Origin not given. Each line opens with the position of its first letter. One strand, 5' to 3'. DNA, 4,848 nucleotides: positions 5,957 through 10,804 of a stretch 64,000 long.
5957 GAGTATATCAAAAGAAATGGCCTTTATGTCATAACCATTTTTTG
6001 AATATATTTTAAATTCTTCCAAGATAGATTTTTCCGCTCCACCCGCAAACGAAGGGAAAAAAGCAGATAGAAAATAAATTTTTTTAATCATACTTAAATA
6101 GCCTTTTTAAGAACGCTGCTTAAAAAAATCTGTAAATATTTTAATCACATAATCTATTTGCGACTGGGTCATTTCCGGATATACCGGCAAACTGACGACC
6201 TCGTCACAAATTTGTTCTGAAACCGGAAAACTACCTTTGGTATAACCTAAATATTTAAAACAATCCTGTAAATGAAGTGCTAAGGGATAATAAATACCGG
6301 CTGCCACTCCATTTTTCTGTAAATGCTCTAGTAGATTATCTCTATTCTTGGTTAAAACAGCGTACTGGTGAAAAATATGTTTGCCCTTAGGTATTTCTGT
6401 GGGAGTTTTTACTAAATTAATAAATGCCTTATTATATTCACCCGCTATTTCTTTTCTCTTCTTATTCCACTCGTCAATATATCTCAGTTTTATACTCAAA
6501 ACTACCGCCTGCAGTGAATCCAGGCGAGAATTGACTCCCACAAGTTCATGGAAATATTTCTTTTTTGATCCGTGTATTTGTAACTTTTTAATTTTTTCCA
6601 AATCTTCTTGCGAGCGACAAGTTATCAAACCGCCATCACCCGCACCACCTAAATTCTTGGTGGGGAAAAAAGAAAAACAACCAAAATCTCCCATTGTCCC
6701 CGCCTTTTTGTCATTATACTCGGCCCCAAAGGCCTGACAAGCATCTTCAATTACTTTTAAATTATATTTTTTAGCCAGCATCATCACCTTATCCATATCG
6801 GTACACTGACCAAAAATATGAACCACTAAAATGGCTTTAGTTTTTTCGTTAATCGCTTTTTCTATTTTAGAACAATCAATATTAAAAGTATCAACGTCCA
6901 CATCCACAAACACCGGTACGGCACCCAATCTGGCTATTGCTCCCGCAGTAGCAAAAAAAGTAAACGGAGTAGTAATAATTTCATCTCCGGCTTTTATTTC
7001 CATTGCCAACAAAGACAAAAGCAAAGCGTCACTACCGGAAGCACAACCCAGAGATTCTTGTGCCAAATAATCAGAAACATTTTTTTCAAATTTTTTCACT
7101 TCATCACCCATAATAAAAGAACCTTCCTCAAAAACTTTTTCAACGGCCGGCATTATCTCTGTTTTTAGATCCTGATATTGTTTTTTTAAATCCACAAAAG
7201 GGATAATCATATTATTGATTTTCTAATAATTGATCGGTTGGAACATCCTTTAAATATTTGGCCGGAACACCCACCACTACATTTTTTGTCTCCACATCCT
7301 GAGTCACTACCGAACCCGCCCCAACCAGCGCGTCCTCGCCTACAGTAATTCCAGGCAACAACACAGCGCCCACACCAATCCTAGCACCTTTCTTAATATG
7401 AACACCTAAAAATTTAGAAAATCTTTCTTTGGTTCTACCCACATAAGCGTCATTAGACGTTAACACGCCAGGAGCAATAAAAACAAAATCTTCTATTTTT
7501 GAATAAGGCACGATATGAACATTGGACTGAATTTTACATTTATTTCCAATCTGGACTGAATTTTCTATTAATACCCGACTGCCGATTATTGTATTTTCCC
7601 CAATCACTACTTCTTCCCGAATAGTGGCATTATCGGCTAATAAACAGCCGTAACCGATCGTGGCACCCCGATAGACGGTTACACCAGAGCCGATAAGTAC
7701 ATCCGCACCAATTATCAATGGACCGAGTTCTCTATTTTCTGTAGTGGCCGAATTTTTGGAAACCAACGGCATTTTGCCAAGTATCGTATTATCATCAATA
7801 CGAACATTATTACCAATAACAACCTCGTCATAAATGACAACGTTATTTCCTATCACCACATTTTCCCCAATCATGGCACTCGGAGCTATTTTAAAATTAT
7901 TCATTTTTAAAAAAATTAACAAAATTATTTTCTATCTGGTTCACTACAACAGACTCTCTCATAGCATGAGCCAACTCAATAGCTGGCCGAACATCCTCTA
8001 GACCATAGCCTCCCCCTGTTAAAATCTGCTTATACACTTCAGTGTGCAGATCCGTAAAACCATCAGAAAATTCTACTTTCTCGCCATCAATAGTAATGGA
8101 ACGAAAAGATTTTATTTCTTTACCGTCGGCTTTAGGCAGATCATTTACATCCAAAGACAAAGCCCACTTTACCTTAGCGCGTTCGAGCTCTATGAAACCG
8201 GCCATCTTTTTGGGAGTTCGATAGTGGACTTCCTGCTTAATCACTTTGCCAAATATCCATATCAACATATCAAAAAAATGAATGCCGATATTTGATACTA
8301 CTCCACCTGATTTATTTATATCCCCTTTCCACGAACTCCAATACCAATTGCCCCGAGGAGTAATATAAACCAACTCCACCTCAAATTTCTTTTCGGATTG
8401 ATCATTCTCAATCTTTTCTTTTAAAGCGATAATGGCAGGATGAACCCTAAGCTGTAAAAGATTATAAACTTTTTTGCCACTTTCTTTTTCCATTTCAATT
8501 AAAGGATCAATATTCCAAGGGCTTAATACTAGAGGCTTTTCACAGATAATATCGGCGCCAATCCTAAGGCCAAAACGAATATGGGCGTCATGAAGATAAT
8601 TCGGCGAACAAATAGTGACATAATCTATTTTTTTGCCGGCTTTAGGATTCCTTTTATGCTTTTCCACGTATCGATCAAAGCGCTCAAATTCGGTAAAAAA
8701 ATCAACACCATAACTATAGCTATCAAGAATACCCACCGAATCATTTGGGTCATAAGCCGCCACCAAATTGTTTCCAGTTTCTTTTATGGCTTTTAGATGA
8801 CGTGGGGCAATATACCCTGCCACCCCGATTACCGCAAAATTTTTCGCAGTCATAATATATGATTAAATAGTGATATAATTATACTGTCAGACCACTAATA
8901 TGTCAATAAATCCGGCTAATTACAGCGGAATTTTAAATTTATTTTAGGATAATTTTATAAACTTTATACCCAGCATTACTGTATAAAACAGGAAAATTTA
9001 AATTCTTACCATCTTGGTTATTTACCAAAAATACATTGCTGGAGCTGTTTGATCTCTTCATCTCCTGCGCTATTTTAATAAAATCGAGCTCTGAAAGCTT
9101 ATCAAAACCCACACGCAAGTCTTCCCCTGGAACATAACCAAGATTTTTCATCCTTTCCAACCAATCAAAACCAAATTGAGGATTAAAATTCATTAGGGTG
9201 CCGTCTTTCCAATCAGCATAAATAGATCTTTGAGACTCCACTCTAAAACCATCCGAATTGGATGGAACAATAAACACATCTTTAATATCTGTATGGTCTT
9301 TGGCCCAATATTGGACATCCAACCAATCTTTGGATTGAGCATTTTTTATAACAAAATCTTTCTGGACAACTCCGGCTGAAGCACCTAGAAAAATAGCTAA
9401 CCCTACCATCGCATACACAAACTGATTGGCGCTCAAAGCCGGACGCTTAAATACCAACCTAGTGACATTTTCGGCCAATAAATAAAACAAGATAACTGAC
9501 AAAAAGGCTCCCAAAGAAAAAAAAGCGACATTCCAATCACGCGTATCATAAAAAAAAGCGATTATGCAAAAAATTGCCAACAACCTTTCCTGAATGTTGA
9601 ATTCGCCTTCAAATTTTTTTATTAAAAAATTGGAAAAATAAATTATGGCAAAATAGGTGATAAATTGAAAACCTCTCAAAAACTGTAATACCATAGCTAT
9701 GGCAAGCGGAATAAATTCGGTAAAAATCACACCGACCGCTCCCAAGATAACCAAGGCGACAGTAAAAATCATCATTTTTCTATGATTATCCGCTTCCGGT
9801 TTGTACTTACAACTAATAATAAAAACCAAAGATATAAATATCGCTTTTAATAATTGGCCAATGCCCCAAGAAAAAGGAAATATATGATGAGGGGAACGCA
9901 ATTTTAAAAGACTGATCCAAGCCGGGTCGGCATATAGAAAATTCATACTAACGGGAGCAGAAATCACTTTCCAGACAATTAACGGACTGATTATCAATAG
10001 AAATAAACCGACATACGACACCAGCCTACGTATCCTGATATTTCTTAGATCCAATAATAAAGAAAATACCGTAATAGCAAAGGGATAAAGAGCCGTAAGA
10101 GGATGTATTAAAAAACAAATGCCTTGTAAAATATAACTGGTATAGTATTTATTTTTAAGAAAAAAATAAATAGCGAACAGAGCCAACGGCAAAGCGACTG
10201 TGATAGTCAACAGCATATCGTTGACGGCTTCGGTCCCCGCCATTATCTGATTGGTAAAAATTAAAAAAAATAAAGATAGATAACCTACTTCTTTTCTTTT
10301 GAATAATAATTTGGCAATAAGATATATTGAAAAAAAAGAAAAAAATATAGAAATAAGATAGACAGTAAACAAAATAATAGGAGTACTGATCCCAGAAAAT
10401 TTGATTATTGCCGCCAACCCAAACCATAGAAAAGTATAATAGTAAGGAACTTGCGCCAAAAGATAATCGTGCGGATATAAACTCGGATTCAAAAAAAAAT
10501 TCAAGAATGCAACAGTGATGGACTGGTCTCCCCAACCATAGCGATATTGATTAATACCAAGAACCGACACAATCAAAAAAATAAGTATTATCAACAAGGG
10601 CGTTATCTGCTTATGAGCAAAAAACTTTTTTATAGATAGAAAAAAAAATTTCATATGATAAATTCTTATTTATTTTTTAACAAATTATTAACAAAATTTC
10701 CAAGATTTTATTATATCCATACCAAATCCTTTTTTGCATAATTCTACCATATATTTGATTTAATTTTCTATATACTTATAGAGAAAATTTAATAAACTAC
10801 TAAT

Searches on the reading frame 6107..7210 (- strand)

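Call 8: search_protein_families(library=pfam, proteins=[window:6107-7210:-], max_evalue=0.001)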
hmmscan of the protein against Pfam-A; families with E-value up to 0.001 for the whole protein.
window:6107-7210:- (367 aa): 4 families
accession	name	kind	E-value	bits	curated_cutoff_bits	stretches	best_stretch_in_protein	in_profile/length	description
PF01041.23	DegT_DnrJ_EryC1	-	5.8e-117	391.4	19.8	1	14-358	2-358/360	DegT/DnrJ/EryC1/StrS aminotransferase family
PF00266.25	Aminotran_5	-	2.4e-09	37.1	21.5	1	56-220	70-236/371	Aminotransferase class-V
PF01053.26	Cys_Met_Meta_PP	-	1.6e-07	30.7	27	1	50-211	67-226/381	Cys/Met metabolism PLP-dependent enzyme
PF01212.27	Beta_elim_lyase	-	0.00024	21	27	1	38-264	34-235/288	Beta-eliminating lyase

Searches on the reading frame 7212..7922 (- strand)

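Call 8: search_protein_families(library=pfam, proteins=[window:7212-7922:-], max_evalue=0.001)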
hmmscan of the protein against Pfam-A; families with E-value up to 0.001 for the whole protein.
window:7212-7922:- (236 aa): 7 families
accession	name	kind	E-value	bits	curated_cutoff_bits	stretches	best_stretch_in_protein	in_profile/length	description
PF00132.30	Hexapep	-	1.6e-32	110.3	27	5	16-49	2-35/36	Bacterial transferase hexapeptide (six repeats)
PF25084.1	LbH_EIF2B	-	2.4e-18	66.5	54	2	10-101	16-105/105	EIF2B subunit epsilon LbH domain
PF14602.12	Hexapep_2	-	2.5e-18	65.9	27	3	105-137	2-32/34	Hexapeptide repeat of succinyl-transferase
PF25087.1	GMPPB_C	-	3.1e-09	36.9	39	0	9-51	4-46/110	GMPPB C-terminal domain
PF24894.1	Hexapep_GlmU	-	3.5e-05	24.3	23.3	0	75-128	35-86/104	GlmU-like, C-terminal hexapeptide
PF21711.3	DCTN5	-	4.3e-05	23.7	40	0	13-51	99-137/182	Dynactin subunit 5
PF25247.1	LbH_GLGC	-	0.00039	20.8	27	0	65-153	28-121/135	GLGC left-handed parallel beta-helix domain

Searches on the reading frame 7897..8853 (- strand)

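Call 8: search_protein_families(library=pfam, proteins=[window:7897-8853:-], max_evalue=0.001)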
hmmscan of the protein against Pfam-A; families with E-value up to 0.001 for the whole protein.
window:7897-8853:- (318 aa): 3 families
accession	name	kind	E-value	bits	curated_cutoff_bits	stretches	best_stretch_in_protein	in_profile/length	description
PF01408.29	GFO_IDH_MocA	-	2.3e-18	67.5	24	1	5-130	2-117/120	Oxidoreductase family, NAD-binding Rossmann fold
PF02894.22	GFO_IDH_MocA_C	-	4.2e-12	46.8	22.9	1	145-215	1-72/218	Oxidoreductase family, C-terminal alpha/beta domain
PF22725.1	GFO_IDH_MocA_C3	-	3.8e-07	30.6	27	1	143-213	3-72/124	GFO/IDH/MocA C-terminal domain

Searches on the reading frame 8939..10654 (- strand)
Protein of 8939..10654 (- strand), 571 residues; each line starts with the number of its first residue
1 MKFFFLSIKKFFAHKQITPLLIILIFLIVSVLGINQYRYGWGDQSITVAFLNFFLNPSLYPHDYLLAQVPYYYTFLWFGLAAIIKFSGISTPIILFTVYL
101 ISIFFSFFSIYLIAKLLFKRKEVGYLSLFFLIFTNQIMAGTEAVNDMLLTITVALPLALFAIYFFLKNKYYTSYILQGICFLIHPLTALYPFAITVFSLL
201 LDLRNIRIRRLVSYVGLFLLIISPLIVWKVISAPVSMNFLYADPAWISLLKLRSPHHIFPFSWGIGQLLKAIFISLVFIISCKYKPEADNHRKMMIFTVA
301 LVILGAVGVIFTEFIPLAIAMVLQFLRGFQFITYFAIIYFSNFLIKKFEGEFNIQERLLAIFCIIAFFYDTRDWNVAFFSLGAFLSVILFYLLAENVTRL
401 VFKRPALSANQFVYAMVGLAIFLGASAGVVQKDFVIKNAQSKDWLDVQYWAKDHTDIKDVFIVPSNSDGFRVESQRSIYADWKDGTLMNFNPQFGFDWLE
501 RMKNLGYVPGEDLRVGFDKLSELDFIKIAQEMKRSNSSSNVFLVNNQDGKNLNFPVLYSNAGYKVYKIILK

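Call 8: search_protein_families(library=pfam, proteins=[window:8939-10654:-], max_evalue=0.001)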
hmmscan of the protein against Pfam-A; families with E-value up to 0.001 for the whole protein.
window:8939-10654:- (571 aa): 2 families
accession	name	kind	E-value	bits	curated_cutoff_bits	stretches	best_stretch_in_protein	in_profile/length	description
PF20604.3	DUF6798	-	8.9e-12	45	26.9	1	443-504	2-60/61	Domain of unknown function (DUF6798)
PF13231.12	PMT_2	-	0.00016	22.4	26.1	1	98-228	27-160/160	Dolichyl-phosphate-mannose-protein mannosyltransferase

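Call 11: search_protein_families(library=ncbifam, proteins=[window:8939-10654:-], max_evalue=0.001)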
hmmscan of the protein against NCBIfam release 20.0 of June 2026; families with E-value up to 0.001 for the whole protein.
window:8939-10654:- (571 aa): 0 families
